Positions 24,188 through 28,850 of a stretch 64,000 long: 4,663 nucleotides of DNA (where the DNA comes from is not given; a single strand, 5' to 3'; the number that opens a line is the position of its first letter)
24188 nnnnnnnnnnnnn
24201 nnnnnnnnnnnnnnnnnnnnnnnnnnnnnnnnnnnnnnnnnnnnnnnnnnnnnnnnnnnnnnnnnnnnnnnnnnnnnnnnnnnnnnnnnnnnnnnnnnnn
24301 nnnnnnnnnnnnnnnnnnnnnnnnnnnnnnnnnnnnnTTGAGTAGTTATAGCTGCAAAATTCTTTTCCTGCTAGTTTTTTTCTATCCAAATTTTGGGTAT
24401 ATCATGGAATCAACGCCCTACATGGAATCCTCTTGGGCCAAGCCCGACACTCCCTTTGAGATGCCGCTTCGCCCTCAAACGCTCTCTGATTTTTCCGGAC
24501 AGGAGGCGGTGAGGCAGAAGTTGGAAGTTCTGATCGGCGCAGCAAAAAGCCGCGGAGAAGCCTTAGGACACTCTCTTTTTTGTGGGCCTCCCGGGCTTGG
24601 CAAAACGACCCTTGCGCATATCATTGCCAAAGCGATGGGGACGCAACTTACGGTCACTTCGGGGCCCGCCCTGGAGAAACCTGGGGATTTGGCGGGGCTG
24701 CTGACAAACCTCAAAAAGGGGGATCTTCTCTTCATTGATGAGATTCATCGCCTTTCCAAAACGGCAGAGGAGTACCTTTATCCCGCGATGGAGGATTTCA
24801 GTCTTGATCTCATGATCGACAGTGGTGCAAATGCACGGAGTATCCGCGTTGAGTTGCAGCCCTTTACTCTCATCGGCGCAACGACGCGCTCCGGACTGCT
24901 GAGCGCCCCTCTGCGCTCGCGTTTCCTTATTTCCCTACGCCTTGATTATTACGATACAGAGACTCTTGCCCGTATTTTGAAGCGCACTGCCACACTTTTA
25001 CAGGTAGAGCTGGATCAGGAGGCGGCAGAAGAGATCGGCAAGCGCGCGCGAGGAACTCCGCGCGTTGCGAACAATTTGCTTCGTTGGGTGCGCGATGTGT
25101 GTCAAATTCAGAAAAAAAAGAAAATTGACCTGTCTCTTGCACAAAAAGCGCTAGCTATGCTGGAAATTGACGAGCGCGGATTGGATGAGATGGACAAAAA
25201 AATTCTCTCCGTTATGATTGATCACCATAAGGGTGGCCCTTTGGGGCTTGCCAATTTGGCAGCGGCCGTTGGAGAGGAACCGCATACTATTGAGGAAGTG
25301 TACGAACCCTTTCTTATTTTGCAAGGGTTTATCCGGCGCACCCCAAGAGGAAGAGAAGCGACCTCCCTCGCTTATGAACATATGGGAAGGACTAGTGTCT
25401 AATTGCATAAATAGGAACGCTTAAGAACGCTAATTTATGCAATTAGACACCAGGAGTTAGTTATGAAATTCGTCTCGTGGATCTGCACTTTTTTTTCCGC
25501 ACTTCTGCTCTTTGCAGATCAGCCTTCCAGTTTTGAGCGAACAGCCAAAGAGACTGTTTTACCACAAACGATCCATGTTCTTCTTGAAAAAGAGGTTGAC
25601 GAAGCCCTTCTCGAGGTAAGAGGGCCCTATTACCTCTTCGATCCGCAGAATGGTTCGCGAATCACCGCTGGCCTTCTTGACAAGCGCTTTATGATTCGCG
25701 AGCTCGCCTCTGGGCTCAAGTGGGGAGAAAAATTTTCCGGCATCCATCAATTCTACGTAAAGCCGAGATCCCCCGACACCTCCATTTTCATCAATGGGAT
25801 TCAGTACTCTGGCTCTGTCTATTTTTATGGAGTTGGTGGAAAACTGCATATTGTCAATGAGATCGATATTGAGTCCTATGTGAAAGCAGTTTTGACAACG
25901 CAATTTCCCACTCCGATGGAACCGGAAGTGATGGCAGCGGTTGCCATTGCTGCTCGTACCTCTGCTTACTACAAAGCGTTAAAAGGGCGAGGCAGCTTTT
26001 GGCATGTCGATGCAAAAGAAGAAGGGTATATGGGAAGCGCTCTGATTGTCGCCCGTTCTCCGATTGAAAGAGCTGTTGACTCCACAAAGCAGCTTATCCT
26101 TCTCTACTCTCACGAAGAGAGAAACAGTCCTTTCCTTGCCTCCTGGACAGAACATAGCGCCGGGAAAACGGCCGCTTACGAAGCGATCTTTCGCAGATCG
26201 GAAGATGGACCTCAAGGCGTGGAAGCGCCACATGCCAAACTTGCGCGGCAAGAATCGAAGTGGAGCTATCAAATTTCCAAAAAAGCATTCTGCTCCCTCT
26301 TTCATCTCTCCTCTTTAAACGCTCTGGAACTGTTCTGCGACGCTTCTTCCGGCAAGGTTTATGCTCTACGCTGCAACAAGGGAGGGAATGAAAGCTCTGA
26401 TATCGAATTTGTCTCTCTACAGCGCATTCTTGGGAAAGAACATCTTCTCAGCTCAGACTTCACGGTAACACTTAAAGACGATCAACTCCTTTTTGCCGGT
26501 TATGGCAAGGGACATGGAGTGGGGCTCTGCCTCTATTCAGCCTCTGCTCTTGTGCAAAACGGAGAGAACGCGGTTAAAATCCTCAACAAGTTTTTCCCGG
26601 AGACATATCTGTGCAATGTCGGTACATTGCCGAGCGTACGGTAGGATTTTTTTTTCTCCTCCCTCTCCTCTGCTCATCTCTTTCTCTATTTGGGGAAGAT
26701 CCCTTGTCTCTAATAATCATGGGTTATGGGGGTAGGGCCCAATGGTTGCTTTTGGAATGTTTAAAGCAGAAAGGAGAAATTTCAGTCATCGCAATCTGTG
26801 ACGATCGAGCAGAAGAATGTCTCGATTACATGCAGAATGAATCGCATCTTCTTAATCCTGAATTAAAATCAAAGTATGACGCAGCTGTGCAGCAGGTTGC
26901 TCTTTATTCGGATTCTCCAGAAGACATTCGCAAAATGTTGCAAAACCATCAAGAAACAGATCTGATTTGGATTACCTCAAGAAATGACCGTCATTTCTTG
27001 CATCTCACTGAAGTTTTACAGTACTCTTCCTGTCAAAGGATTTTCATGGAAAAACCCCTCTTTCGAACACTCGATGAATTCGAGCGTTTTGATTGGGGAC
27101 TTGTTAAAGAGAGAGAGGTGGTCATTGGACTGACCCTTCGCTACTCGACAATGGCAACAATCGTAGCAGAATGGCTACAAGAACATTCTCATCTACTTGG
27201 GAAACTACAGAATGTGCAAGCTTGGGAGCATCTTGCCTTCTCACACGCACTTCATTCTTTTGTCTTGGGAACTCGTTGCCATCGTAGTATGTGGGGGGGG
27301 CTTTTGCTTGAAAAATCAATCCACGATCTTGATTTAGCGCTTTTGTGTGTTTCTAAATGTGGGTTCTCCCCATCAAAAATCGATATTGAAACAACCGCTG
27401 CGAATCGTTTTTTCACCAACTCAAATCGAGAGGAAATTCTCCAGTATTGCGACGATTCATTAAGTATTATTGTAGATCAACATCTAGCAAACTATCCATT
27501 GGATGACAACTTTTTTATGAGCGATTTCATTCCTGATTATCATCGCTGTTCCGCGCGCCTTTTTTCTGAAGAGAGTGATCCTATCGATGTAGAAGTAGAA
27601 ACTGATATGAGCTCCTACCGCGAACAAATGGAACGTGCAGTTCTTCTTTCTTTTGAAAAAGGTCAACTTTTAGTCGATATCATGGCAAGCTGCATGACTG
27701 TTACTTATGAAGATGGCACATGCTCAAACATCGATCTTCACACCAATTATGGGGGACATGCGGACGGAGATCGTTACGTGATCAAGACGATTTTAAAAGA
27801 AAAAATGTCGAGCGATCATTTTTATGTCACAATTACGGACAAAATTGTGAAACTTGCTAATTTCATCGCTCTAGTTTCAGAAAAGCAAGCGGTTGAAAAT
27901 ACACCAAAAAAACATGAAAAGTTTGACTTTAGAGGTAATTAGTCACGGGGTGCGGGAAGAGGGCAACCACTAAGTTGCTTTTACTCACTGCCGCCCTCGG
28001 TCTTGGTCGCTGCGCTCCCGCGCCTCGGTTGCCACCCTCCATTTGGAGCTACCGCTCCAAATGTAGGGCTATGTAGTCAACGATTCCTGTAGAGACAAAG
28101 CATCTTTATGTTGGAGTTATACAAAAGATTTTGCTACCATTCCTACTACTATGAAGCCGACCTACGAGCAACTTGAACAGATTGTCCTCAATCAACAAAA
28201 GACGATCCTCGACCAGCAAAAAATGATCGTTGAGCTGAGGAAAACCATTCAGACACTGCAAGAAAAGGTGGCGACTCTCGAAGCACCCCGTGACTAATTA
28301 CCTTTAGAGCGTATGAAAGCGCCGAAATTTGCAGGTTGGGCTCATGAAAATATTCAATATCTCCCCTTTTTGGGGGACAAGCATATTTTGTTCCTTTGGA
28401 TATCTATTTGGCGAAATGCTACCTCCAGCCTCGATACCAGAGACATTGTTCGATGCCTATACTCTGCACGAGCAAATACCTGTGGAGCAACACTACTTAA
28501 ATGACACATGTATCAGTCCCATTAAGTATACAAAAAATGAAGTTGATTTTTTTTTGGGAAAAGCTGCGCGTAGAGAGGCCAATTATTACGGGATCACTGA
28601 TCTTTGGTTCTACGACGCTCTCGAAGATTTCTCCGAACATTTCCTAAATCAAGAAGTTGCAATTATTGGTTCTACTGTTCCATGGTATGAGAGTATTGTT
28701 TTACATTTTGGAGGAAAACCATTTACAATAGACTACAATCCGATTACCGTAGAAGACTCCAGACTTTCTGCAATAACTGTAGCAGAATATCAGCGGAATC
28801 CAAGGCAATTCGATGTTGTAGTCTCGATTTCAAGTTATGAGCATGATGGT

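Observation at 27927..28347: MITE with an intact target-site duplication clipped a gene end and broke an ancestral ATGA gene coupling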

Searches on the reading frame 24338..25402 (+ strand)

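Call 32: search_protein_families(library=pfam, proteins=[window:24338-25402:+], max_evalue=0.001)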
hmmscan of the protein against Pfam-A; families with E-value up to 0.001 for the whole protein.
window:24338-25402:+ (354 aa): 7 families
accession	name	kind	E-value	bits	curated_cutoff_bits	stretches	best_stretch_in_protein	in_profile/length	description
PF05496.18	RuvB_N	-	5.3e-72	241.2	27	1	44-202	1-159/159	Holliday junction DNA helicase RuvB P-loop domain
PF17864.7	AAA_lid_4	-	1.9e-26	92.1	27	1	205-278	1-74/74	RuvB AAA lid domain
PF05491.19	RuvB_C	-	5.6e-24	84.3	24.7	1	279-349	1-71/72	RuvB C-terminal winged helix domain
PF00004.35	AAA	-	4.7e-21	76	21.2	1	80-203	2-130/131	ATPase family associated with various cellular activities (AAA)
PF07728.20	AAA_5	-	3.9e-08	33.9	22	1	79-196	2-139/139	AAA domain (dynein-related subfamily)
PF01078.27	Mg_chelatase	-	0.00048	20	20.3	0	49-99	2-45/207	Magnesium chelatase, subunit ChlI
PF13401.12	AAA_22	-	0.00069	20.4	27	0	78-98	7-27/130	AAA domain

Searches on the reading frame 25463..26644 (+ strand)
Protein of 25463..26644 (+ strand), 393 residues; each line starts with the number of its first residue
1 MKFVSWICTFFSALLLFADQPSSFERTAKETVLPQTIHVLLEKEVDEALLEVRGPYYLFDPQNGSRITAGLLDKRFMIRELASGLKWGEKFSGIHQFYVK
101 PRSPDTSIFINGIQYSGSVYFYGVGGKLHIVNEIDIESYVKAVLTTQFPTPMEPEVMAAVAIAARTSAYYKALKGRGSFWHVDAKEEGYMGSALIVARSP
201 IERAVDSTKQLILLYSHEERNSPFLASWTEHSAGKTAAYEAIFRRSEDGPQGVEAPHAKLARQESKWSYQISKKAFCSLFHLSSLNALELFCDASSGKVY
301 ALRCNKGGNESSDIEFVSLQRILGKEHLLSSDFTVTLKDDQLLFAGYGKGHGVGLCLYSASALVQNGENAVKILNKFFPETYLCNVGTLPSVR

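Call 9: search_protein_families(library=pfam, proteins=[window:25463-26644:+], max_evalue=1)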
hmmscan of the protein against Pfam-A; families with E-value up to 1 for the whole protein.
window:25463-26644:+ (393 aa): 2 families
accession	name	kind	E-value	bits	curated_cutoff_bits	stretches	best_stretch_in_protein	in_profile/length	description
PF08486.15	SpoIID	-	1.1e-13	52.1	23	1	126-215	3-97/97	Stage II sporulation protein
PF06586.17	TraK_N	-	0.16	12.7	24.8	1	282-320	57-95/100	TraK N-terminal domain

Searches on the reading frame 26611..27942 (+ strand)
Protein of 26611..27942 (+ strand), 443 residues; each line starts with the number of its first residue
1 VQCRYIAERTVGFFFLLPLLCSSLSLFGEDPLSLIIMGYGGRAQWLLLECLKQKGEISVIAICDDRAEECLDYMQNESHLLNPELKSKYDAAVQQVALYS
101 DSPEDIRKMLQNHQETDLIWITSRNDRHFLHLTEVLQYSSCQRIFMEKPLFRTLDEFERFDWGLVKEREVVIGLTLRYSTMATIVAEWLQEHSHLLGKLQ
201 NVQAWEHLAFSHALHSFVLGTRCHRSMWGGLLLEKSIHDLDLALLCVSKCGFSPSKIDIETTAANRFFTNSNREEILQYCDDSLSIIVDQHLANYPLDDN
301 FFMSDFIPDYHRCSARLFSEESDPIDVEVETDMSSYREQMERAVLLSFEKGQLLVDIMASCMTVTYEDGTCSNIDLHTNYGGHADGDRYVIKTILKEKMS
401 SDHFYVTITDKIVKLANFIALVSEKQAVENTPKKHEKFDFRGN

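Call 9: search_protein_families(library=pfam, proteins=[window:26611-27942:+], max_evalue=1)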
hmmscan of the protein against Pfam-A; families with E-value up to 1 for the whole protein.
window:26611-27942:+ (443 aa): 2 families
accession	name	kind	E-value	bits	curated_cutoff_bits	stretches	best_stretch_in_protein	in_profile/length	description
PF01408.29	GFO_IDH_MocA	-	1.6e-06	29.2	24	1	37-160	6-105/120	Oxidoreductase family, NAD-binding Rossmann fold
PF17836.7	PglD_N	-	0.026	15.5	23.4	1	34-70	2-37/78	PglD N-terminal domain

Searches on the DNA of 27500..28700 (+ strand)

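Call 6: search_dna_similar(query=window:27935-28301:+, collection=plasmids, mode=distant)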
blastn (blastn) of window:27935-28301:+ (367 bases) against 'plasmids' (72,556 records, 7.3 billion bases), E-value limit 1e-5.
No match.
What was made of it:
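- Tried and rejected: blastn of the element against plasmids found nothing (call 6).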

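Call 24: search_rna_families(source=window, start=27500, end=28700, threshold=evalue, max_evalue=1)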
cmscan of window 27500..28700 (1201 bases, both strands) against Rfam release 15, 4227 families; matches with E-value up to 1: 0.
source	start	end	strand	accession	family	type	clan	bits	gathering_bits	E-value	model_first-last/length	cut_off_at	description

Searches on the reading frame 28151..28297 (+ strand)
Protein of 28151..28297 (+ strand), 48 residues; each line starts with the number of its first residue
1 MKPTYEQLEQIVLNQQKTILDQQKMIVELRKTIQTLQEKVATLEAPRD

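Call 9: search_protein_families(library=pfam, proteins=[window:28151-28294:+], max_evalue=1)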
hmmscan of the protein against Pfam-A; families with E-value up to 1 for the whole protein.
seq(48 aa): 8 families
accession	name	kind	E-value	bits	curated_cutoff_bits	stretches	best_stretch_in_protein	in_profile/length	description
PF04102.17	SlyX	-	0.0046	18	30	1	5-42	19-56/67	SlyX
PF02520.22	ANIS5_cation-bd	-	0.012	16.1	29.3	1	4-34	65-95/109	SXP/RAL-2 family protein Ani s 5-like, metal-binding domain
PF04977.20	DivIC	-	0.029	14.6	28.9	1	14-44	14-44/80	Septum formation initiator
PF08702.15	Fib_alpha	-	0.032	14.9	29.9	1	5-44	90-129/143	Fibrinogen alpha/beta chain family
PF24627.1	PUMA_CC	-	0.032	14.6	30.1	1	7-46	33-72/74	PUMA coiled-coil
PF03210.18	Paramyx_P_V_C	-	0.034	14.5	25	1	14-45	4-35/154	Paramyxovirus P/V phosphoprotein C-terminal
PF17060.10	MPS2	-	0.04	13.4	28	1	6-44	189-227/395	Monopolar spindle protein 2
PF07716.20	bZIP_2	-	0.28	11.7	22.3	1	21-44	29-52/54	Basic region leucine zipper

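Call 14: find_homologous_proteins(query=window:28151-28294:+, max_evalue=10)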
Query seq(48 aa): no candidate shares three 5-residue words with the query. No homologue found.
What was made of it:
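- Tried and rejected: The word-indexed protein search with the peptide found no candidate (call 14).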

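Call 22: search_protein_families(library=ncbifam, proteins=[window:28151-28294:+], max_evalue=10)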
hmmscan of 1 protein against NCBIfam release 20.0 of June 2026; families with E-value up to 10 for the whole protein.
seq(48 aa): 4 families
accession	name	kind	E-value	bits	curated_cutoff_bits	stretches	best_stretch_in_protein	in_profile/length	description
NF045622.1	Npun_F5560_fam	hypoth_equivalog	0.0042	17.2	125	1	6-44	57-95/156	Npun_F5560 family protein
NF033769.1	after_VWA_1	domain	0.015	15.5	45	1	7-37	44-74/90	after-VIT domain-containing protein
NF001962.0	PRK00736.1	equivalog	0.054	13.2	72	1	6-43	9-46/69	hypothetical protein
NF053549.1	FtsL_Actino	equivalog_domain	0.098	12.6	55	1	18-47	31-60/83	cell division protein FtsL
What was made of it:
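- The peptide does not reach any Pfam or NCBIfam IS66 model on its own (calls 9, 22).
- Tried and rejected: Pfam and NCBIfam gave only generic coiled-coil families such as SlyX and DivIC (calls 9, 22).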

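Call 33: search_protein_representatives(protein=window:28151-28294:+)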
Query: 48 residues. Proteins with E-value up to 0.001 (for the whole library): 1; up to 1e-10: 0; up to 1e-30: 0. The best 1 are listed.
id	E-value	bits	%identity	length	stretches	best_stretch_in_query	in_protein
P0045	5.6e-04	35.3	50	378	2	22-22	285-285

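Call 35: search_protein_families(library=pfam, proteins=[P0045], max_evalue=0.01)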
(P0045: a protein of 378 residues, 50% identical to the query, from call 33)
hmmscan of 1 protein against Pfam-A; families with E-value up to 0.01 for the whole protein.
P0045 (378 aa): 0 families

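Call 36: find_encoding_contigs(protein=window:28151-28297:+, flank=5000, max_places=10)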
Protein window:28151-28297:+ (48 aa): no gene with exactly this product is on record in the collection.

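Call 42: search_dna_similar(query=window:28151-28294:+, collection=plasmids, mode=protein, max_evalue=10, max_rows=40)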
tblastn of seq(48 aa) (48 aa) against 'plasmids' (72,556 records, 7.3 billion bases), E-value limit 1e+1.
No match.
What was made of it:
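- Tried and rejected: tblastn of the peptide against plasmids found nothing (call 42).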

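Call 63: find_related_loci(query=window:28151-28294:+, collection=metagenome_contigs, flank=3000)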
Query seq(48 aa) (48 aa) in metagenome_contigs; peptide patterns used: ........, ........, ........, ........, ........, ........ (x = any residue, [..] = any of these).
481 stretches matched a pattern; 3 encode a relative of the query (tblastn E <= 1e-3); 3 distinct loci.
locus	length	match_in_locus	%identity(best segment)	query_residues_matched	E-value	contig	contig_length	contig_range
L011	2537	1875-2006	50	1-44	5e-10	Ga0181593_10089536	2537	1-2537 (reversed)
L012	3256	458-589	43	1-44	1e-7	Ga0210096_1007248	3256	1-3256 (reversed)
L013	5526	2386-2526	38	5-44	4e-6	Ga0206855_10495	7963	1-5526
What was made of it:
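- The metagenome scan (call 63) found L012, a complete 1573-bp element.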

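Call 67: search_protein_families(library=pfam, proteins=[L012:458-1867:+], max_evalue=0.01)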
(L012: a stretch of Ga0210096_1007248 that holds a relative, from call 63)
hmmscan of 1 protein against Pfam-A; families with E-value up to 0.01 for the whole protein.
L012:458-1867:+ (469 aa): 3 families
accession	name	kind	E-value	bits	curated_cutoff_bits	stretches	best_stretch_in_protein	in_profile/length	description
PF03050.20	DDE_Tnp_IS66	-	2.1e-31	109.9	23.1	1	160-422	3-281/284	Transposase IS66 family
PF20042.4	DUF6444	-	1.3e-09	39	27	1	16-77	11-71/85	Family of unknown function (DUF6444)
PF13005.12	zf-IS66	-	3.2e-05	24.7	27.3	1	99-145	2-46/46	zinc-finger binding domain of transposase IS66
